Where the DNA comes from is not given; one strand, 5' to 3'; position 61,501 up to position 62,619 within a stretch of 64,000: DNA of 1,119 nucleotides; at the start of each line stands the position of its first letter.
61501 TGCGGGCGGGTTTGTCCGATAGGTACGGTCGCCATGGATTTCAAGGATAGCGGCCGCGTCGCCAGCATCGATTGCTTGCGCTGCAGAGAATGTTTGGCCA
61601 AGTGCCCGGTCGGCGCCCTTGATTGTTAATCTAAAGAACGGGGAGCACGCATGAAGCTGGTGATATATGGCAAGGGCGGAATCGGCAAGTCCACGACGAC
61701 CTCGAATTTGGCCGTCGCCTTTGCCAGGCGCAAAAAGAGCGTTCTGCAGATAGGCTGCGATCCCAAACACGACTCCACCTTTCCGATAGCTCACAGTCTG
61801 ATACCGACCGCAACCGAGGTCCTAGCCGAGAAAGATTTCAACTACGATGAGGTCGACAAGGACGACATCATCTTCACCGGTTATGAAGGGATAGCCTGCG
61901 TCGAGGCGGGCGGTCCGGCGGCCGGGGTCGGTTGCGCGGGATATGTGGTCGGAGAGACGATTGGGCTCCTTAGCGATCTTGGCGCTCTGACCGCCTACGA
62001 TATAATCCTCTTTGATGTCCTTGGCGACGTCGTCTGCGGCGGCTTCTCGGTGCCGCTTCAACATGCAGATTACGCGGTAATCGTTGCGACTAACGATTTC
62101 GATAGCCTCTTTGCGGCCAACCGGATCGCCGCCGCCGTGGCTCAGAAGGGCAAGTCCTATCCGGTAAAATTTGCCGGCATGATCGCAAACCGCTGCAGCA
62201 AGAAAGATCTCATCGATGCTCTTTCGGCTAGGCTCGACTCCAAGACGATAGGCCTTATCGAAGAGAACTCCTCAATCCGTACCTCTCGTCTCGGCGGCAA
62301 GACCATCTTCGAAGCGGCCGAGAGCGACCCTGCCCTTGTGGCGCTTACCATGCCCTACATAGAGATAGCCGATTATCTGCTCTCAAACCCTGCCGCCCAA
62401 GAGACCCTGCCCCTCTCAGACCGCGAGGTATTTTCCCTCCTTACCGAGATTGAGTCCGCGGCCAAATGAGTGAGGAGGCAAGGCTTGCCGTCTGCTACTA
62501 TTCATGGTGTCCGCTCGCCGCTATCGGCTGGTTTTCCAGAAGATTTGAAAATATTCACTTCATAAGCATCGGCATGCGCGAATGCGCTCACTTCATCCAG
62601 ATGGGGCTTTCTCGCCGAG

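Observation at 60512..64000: DPOR-type (BchL/BchN/BchB-like) nitrogenase-like reductase cluster with a Fur regulator and a NapH-like membrane ferredoxin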

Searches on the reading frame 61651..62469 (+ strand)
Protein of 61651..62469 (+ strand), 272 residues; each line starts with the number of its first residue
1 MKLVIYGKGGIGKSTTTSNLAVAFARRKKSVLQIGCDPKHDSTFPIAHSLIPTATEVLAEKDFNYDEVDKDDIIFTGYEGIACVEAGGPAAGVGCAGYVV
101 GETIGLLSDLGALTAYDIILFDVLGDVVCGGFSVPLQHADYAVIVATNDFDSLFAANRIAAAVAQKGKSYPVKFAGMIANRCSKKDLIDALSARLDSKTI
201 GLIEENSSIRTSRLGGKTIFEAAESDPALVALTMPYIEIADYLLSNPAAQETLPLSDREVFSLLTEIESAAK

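Call 4: search_protein_families(library=pfam, proteins=[window:61651-62469:+], max_evalue=0.01)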
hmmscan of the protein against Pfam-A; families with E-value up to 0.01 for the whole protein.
window:61651-62469:+ (272 aa): 6 families
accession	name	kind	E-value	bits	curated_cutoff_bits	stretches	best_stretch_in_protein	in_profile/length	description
PF00142.24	Fer4_NifH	-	9.2e-82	275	25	1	1-268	1-269/271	4Fe-4S iron sulfur cluster binding proteins, NifH/frxC family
PF01656.29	CbiA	-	2.9e-13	50.3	25.4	1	4-213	3-119/125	CobQ/CobB/MinD/ParA nucleotide binding domain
PF13614.12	AAA_31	-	3.7e-09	37.2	27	1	6-47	8-49/177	AAA domain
PF02374.21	ArsA_ATPase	-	2.2e-06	27.5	24.3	1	4-41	5-42/305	Anion-transporting ATPase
PF10609.15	ParA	-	6.6e-06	26.2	27.1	1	3-31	7-35/246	NUBPL iron-transfer P-loop NTPase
PF13479.12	AAA_24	-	0.0053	17.1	27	1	2-41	4-35/195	AAA domain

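Call 5: search_protein_families(library=ncbifam, proteins=[window:61651-62469:+], max_evalue=0.01)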
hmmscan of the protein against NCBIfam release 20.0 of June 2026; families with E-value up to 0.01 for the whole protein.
window:61651-62469:+ (272 aa): 20 families
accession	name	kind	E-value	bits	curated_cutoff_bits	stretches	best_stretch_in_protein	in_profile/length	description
TIGR01281.1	DPOR_bchL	equivalog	2.4e-114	381.2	345.15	1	1-266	1-266/268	ferredoxin:protochlorophyllide reductase (ATP-dependent) iron-sulfur ATP-binding protein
TIGR01287.1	nifH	equivalog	3.8e-63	213.4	394.35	1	2-269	2-270/275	nitrogenase iron protein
NF033200.1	F430_CfbC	exception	1.4e-62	211.4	402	1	2-261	2-256/260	Ni-sirohydrochlorin a,c-diamide reductive cyclase ATP-dependent reductase subunit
NF009701.0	PRK13230.1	subfamily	6.6e-58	196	350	1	2-269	3-283/291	nitrogenase reductase-like protein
NF009702.0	PRK13231.1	equivalog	2.3e-54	184.4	427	1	2-226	4-226/264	nitrogenase reductase-like protein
TIGR02016.1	BchX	equivalog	6.8e-44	150.3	331.2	1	3-224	3-234/296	chlorophyllide a reductase iron protein subunit X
TIGR01968.1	minD_bact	equivalog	9.2e-11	41.6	212.9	2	4-37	6-39/261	septum site-determining protein MinD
TIGR01969.1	minD_arch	subfamily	1.5e-10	40.7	201.75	1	4-244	5-231/251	cell division ATPase MinD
NF041546.1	ParA_partition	equivalog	1.8e-08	34.2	180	1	5-40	5-40/203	ParA family partition ATPase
TIGR03371.1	cellulose_yhjQ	equivalog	7.9e-06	25.5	157.85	1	8-161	10-159/246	cellulose biosynthesis protein BcsQ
TIGR00345.1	GET3_arsA_TRC40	subfamily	8.1e-06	25.6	135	1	5-69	2-66/299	TRC40/GET3/ArsA family transport-energizing ATPase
NF041136.1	MrpORP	equivalog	5.1e-05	22.7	450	1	3-31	9-37/365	iron-sulfur cluster carrier protein MrpORP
NF010461.0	PRK13886.1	subfamily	0.0004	19.8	360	1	2-111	5-113/241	conjugal transfer protein TraL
TIGR03815.1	CpaE_hom_Actino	equivalog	0.00044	19.5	154.45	0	4-39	116-151/340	septum site-determining protein Ssd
TIGR04291.1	arsen_driv_ArsA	equivalog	0.00077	18.3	650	1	6-39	9-359/565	arsenical pump-driving ATPase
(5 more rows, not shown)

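Call 8: find_encoding_contigs(protein=window:61651-62469:+, flank=10000, max_places=6)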
Protein window:61651-62469:+ (272 aa): no gene with exactly this product is on record in the collection.

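Call 39: search_dna_similar(query=window:61651-62466:+, collection=plasmids, mode=protein, max_rows=30, rows=spread)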
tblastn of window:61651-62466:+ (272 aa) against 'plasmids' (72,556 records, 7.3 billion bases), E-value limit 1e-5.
Records with a match: 272; places in all: 379; records where one place covers at least 80% of the query: 119.
Best place of each record, by identity: <60% 272.
By first word of the organism name: Rhizobium 126; Sinorhizobium 76; Bradyrhizobium 10; Clostridium 9; Mesorhizobium 8; Paraburkholderia 6; Neorhizobium 4; Nitratidesulfovibrio 4; Sulfitobacter 3; Nostoc 3; and 18 more.
By predicted mobility (MOB-suite, as given by PLSDB): conjugative 205; non-mobilizable 58; mobilizable 9.
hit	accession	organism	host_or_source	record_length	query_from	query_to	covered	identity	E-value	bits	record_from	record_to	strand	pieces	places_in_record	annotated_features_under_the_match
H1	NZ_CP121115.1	Roseinatronobacter sp. S2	cell culture,Alkaline Spring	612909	1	264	97%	50.8%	7e-54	194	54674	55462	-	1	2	bchL: ferredoxin:protochlorophyllide reductase (ATP-dependent) iron-sulfur ...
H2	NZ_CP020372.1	Candidatus Thiodictyon syntrophicum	meromictic lake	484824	19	264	90%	45.9%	2e-45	170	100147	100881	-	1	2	bchL: ferredoxin:protochlorophyllide reductase (ATP-dependent) iron-sulfur ...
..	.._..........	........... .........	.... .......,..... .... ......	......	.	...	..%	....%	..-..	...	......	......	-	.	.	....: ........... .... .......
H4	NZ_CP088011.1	Rhizobium sp. T136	Melilotus albus,Cell culture,root nodule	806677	19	254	87%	36.0%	1e-21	101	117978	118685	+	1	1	nifH: nitrogenase iron protein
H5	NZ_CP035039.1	Sinorhizobium fredii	single cell,soil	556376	19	254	87%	35.5%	3e-21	100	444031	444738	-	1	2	nifH: nitrogenase iron protein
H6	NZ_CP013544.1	Rhizobium phaseoli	Phaseolus vulgaris,Whole ...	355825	19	254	87%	35.1%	2e-20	97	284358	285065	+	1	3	nifH: nitrogenase iron protein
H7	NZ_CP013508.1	Rhizobium sp. N1341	Phaseolus vulgaris,Whole ...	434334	19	254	87%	35.1%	3e-20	97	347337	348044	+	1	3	nifH: nitrogenase iron protein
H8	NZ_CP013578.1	Rhizobium phaseoli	Phaseolus vulgaris,Whole ...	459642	19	254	87%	35.1%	2e-20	97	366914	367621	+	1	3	nifH: nitrogenase iron protein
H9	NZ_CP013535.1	Rhizobium phaseoli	Phaseolus vulgaris,Whole ...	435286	19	254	87%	35.1%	3e-20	97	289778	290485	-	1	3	nifH: nitrogenase iron protein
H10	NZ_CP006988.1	Rhizobium etli bv. mimosae str. IE4771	Phaseolus vulgaris,whole organism,nodule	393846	19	254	87%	35.1%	3e-20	97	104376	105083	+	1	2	nifH: nitrogenase iron protein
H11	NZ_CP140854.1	Rhizobium beringeri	Trifolium pratense,whole organism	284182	19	254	87%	34.4%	1e-19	95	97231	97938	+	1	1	nifH: nitrogenase iron protein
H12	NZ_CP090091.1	Rhizobium leguminosarum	Galega,Cell culture,Plant nodule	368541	19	254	87%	34.4%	2e-19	95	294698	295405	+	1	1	nifH: nitrogenase iron protein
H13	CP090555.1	Neorhizobium galegae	Galega,Cell culture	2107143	19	258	78%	37.9%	8e-15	106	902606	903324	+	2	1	none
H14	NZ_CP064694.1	Bradyrhizobium sp. 187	Acmispon strigosus,cell culture,root ...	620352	19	228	77%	36.6%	5e-19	94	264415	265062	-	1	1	nifH: nitrogenase iron protein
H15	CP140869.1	Rhizobium ruizarguesonis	Trifolium pratense,whole organism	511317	19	223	75%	36.7%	2e-19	95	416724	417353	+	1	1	nifH: nitrogenase iron protein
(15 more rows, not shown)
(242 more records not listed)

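Call 40: get_annotated_region(hit=H1, flank=20000)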
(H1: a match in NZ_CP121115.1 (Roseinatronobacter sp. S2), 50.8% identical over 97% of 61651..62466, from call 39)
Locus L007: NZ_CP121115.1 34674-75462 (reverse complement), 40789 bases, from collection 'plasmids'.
description: Roseinatronobacter sp. S2 plasmid unnamed2, complete sequence
organism: Roseinatronobacter sp. S2 (NCBI taxid 3035471)
taxonomy: Bacteria; Pseudomonadota; Alphaproteobacteria; Rhodobacterales; Paracoccaceae; Roseinatronobacter; Roseinatronobacter sp. S2
host: -; source: cell culture,Alkaline Spring; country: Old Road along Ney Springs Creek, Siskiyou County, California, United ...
typing (MOB-suite, as given by PLSDB): non-mobilizable
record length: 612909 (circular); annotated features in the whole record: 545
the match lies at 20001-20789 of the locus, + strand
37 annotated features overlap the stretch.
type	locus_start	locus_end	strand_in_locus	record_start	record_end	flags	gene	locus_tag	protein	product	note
CDS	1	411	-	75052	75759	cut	-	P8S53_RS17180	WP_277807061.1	spheroidene monooxygenase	-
CDS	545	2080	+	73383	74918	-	-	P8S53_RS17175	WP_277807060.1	phytoene desaturase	-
CDS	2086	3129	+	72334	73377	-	-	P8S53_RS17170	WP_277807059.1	15-cis-phytoene synthase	GO:0008299 - isoprenoid biosynthetic process [Evidence IEA]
CDS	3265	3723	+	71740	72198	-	-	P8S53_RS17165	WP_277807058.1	TspO/MBR family protein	-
CDS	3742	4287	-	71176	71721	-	idi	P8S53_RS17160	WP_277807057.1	isopentenyl-diphosphate Delta-isomerase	GO:0008299 - isoprenoid biosynthetic process [Evidence IEA]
CDS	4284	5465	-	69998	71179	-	-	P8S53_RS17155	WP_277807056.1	geranylgeranyl diphosphate reductase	GO:0030494 - bacteriochlorophyll biosynthetic process [Evidence IEA]; GO:0015995 - chlorophyll biosynthetic process ...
CDS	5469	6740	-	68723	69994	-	-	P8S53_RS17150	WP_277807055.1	BCD family MFS transporter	-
CDS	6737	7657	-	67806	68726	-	chlG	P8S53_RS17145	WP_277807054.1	chlorophyll synthase ChlG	-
CDS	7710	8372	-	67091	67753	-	bchJ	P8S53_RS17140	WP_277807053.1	bacteriochlorophyll 4-vinyl reductase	GO:0015995 - chlorophyll biosynthetic process [Evidence IEA]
CDS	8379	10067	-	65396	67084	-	bchE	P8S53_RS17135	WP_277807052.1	magnesium-protoporphyrin IX monomethyl ester anaerobic oxidative cyclase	-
CDS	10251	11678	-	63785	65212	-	ppsR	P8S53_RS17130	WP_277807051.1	transcriptional regulator PpsR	GO:0010109 - regulation of photosynthesis [Evidence IEA]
CDS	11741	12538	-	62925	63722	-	-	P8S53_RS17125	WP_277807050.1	cobalamin B12-binding domain-containing protein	-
CDS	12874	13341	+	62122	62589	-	bchF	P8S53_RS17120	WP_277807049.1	2-vinyl bacteriochlorophyllide hydratase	GO:0030494 - bacteriochlorophyll biosynthetic process [Evidence IEA]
CDS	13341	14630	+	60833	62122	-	-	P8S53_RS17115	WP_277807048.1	ferredoxin:protochlorophyllide reductase (ATP-dependent) subunit N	GO:0015995 - chlorophyll biosynthetic process [Evidence IEA]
CDS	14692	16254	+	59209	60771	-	bchB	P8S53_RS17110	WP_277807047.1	ferredoxin:protochlorophyllide reductase (ATP-dependent) subunit B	GO:0015995 - chlorophyll biosynthetic process [Evidence IEA]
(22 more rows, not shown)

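Call 41: get_annotated_region(hit=H3, flank=5000)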
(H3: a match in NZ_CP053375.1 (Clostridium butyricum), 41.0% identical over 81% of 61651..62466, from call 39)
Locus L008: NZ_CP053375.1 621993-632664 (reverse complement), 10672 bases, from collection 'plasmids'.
description: Clostridium butyricum strain CFSA-TJ-E plasmid p-TJ, complete sequence
organism: Clostridium butyricum (NCBI taxid 1492)
taxonomy: Bacteria; Bacillota; Clostridia; Eubacteriales; Clostridiaceae; Clostridium; Clostridium butyricum
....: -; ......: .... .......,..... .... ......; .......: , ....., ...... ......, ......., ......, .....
typing (MOB-suite, as given by PLSDB): non-mobilizable
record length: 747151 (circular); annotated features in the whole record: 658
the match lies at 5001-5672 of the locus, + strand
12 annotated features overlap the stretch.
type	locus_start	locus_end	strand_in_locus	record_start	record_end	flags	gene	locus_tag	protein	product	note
CDS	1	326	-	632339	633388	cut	-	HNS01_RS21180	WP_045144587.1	ATP-binding cassette domain-containing protein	-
CDS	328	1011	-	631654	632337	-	modB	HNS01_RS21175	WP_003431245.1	molybdate ABC transporter permease subunit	GO:0015689 - molybdate ion transport [Evidence IEA]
CDS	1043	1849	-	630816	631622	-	modA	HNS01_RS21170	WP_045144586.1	molybdate ABC transporter substrate-binding protein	GO:0015689 - molybdate ion transport [Evidence IEA]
CDS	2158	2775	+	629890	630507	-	-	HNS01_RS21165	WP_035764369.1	Fe-only nitrogenase accessory AnfO family protein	-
CDS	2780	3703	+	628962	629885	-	-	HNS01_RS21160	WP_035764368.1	hypothetical protein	-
CDS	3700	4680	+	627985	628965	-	-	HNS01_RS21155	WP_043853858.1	helix-turn-helix transcriptional regulator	-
CDS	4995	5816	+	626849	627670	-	nifH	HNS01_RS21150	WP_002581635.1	nitrogenase iron protein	GO:0009399 - nitrogen fixation [Evidence IEA]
CDS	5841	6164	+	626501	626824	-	-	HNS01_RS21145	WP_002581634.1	P-II family nitrogen regulator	-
CDS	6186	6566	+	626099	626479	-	-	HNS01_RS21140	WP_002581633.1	P-II family nitrogen regulator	-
CDS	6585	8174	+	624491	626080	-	-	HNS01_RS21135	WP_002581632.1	nitrogenase component I subunit alpha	-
CDS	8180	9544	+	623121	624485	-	-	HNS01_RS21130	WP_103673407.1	nitrogenase component 1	-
CDS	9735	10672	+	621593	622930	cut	nifE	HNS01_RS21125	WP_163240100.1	nitrogenase iron-molybdenum cofactor biosynthesis protein NifE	GO:0009399 - nitrogen fixation [Evidence IEA]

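Call 43: get_annotated_region(hit=H2, flank=20000)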
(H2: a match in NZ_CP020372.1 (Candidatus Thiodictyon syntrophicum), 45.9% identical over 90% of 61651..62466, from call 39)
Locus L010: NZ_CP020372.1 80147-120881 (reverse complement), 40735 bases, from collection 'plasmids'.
description: Candidatus Thiodictyon syntrophicum strain Cad16T plasmid pTs485, complete sequence
organism: Candidatus Thiodictyon syntrophicum (NCBI taxid 1166950)
taxonomy: Bacteria; Pseudomonadota; Gammaproteobacteria; Chromatiales; Chromatiaceae; Thiodictyon; Candidatus Thiodictyon syntrophicum
host: -; source: meromictic lake; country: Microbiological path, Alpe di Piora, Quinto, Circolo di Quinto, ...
typing (MOB-suite, as given by PLSDB): non-mobilizable
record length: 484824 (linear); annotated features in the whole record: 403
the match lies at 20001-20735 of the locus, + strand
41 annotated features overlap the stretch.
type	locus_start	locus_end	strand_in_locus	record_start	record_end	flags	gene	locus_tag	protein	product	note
CDS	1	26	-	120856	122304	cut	-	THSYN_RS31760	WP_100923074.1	DUF3375 domain-containing protein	-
CDS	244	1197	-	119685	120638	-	-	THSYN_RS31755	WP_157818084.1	hypothetical protein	-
CDS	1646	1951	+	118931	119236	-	-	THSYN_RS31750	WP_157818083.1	hypothetical protein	-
CDS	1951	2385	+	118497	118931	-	-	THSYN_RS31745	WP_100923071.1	hypothetical protein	-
CDS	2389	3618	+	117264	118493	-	-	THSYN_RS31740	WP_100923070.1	biotin/lipoyl-binding protein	-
CDS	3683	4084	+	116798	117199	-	-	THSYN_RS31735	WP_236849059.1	hypothetical protein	-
CDS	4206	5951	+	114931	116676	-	-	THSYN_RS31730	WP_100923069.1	SulP family inorganic anion transporter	-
CDS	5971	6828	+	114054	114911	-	ppk2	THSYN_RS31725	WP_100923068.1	polyphosphate kinase 2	GO:0006793 - phosphorus metabolic process [Evidence IEA]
CDS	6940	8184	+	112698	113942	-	-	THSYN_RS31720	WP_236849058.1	patatin-like phospholipase family protein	GO:0006629 - lipid metabolic process [Evidence IEA]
CDS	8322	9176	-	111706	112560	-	-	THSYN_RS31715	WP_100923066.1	ion transporter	-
CDS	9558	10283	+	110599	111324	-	-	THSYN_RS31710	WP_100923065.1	Uma2 family endonuclease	-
CDS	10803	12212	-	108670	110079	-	ppsR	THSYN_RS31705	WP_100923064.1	transcriptional regulator PpsR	GO:0010109 - regulation of photosynthesis [Evidence IEA]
CDS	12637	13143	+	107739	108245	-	bchF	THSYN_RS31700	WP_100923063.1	2-vinyl bacteriochlorophyllide hydratase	GO:0030494 - bacteriochlorophyll biosynthetic process [Evidence IEA]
CDS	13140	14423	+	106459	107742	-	-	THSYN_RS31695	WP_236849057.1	ferredoxin:protochlorophyllide reductase (ATP-dependent) subunit N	GO:0015995 - chlorophyll biosynthetic process [Evidence IEA]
CDS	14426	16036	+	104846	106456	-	bchB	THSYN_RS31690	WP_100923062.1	ferredoxin:protochlorophyllide reductase (ATP-dependent) subunit B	GO:0015995 - chlorophyll biosynthetic process [Evidence IEA]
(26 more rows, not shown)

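Call 73: find_homologous_proteins(query=window:61651-62466:+, max_evalue=1e-20)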
Query window:61651-62466:+ (272 aa): 7999 proteins with E <= 1e-20 among 8000 candidates; the best 120 are listed.
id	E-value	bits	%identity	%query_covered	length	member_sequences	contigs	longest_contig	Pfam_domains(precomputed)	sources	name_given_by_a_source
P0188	5.4e-172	588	100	100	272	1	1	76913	PF00142.25,PF10609.16,PF01656.30,PF13614.13,PF02374.22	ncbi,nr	ncbi:MAG: ferredoxin:protochlorophyllide reductase (ATP-dependent) iron-sulfur ATP-binding protein [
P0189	8.3e-152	522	86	100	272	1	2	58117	PF00142.25,PF01656.30,PF13614.13,PF02374.22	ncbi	-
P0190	1.0e-151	522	87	100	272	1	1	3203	PF00142.25,PF10609.16,PF01656.30,PF13614.13,PF02374.22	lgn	-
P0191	4.3e-113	395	67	97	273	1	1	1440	PF00142.25,PF10609.16,PF01656.30,PF13614.13,PF02374.22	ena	-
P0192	1.5e-112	393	68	97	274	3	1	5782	PF00142.25,PF10609.16,PF01656.30,PF13614.13,PF02374.22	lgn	-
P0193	1.1e-111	390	67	97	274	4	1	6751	PF00142.25,PF01656.30,PF13614.13,PF02374.22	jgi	-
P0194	1.8e-110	386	66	97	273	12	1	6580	PF00142.25,PF10609.16,PF01656.30,PF13614.13,PF02374.22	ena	-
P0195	1.5e-96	341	56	98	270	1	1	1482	PF00142.25,PF10609.16,PF01656.30,PF13614.13,PF02374.22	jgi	jgi:light-independent protochlorophyllide reductase subunit L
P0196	7.8e-96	338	56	98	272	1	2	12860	PF00142.25,PF10609.16,PF01656.30,PF13614.13,PF02374.22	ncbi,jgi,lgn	ncbi:MAG: ferredoxin:protochlorophyllide reductase (ATP-dependent) iron-sulfur ATP-binding protein [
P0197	1.8e-94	334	55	97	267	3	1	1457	PF00142.25,PF10609.16,PF01656.30,PF13614.13,PF02374.22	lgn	-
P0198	6.0e-92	326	56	98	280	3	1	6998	PF00142.25,PF10609.16,PF01656.30,PF13614.13,PF02374.22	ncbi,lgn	ncbi:MAG: ferredoxin:protochlorophyllide reductase (ATP-dependent) iron-sulfur ATP-binding protein [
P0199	8.4e-92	325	55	98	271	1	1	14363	PF00142.25,PF10609.16,PF01656.30,PF13614.13,PF02374.22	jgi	jgi:light-independent protochlorophyllide reductase subunit L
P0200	1.6e-91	324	54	98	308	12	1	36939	PF00142.25,PF10609.16,PF01656.30,PF13614.13,PF02374.22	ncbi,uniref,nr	ncbi:ferredoxin:protochlorophyllide reductase (ATP-dependent) iron-sulfur ATP-binding protein [Lepto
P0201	1.7e-91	324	55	98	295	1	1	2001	PF00142.25,PF10609.16,PF01656.30,PF13614.13,PF02374.22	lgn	-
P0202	3.3e-91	323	54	98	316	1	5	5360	PF00142.25,PF10609.16,PF01656.30,PF13614.13,PF02374.22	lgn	-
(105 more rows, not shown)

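Call 74: find_encoding_contigs(protein=P0194, flank=8000, max_places=3)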
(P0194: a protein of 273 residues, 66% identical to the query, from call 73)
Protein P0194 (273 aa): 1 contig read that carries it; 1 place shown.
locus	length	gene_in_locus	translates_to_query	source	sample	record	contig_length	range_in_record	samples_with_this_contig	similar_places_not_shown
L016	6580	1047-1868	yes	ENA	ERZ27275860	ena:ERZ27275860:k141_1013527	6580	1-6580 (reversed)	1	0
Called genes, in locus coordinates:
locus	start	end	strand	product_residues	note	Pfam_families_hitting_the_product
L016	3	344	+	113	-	?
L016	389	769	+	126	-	PF04304:DUF454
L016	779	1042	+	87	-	-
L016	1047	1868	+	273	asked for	PF00142:Fer4_NifH, PF01656:CbiA, PF02374:ArsA_ATPase (weak), PF10609:ParA (weak), PF13614:AAA_31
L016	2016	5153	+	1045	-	PF02384:N6_Mtase, PF20473:MmeI_Mtase, PF07669:Eco57I, PF02384:N6_Mtase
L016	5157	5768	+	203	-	-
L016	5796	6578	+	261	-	?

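Call 75: find_encoding_contigs(protein=P0193, flank=8000, max_places=3)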
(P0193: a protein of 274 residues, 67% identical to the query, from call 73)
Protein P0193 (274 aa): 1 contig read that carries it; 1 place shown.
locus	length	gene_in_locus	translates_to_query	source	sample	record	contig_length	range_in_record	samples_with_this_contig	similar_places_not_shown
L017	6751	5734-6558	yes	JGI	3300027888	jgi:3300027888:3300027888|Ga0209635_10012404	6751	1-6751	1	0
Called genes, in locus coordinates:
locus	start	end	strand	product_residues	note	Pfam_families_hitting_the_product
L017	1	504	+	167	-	?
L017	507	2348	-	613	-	PF04563:RNA_pol_Rpb2_1, PF04561:RNA_pol_Rpb2_2, PF04565:RNA_pol_Rpb2_3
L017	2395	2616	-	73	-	PF01191:RNA_pol_Rpb5_C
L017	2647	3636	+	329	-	PF01594:AI-2E_transport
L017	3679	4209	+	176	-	PF01558:POR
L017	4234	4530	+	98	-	-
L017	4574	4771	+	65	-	PF12797:Fer4_2 (weak), PF12837:Fer4_6 (weak), PF13187:Fer4_9 (faint), PF13237:Fer4_10, PF00037:Fer4 (weak), PF14697:Fer4_21 (weak), PF12838:Fer4_7 (weak), PF00037:Fer4 (weak), +1 more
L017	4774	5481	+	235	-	PF00037:Fer4 (weak), PF12837:Fer4_6, PF13237:Fer4_10, PF14697:Fer4_21 (weak), PF25160:LdpA_Fe-S-bd (faint), PF12838:Fer4_7 (weak), PF13187:Fer4_9 (weak), PF27217:AF_0155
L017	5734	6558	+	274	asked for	PF00142:Fer4_NifH, PF01656:CbiA, PF02374:ArsA_ATPase (weak), PF13614:AAA_31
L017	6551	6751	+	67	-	?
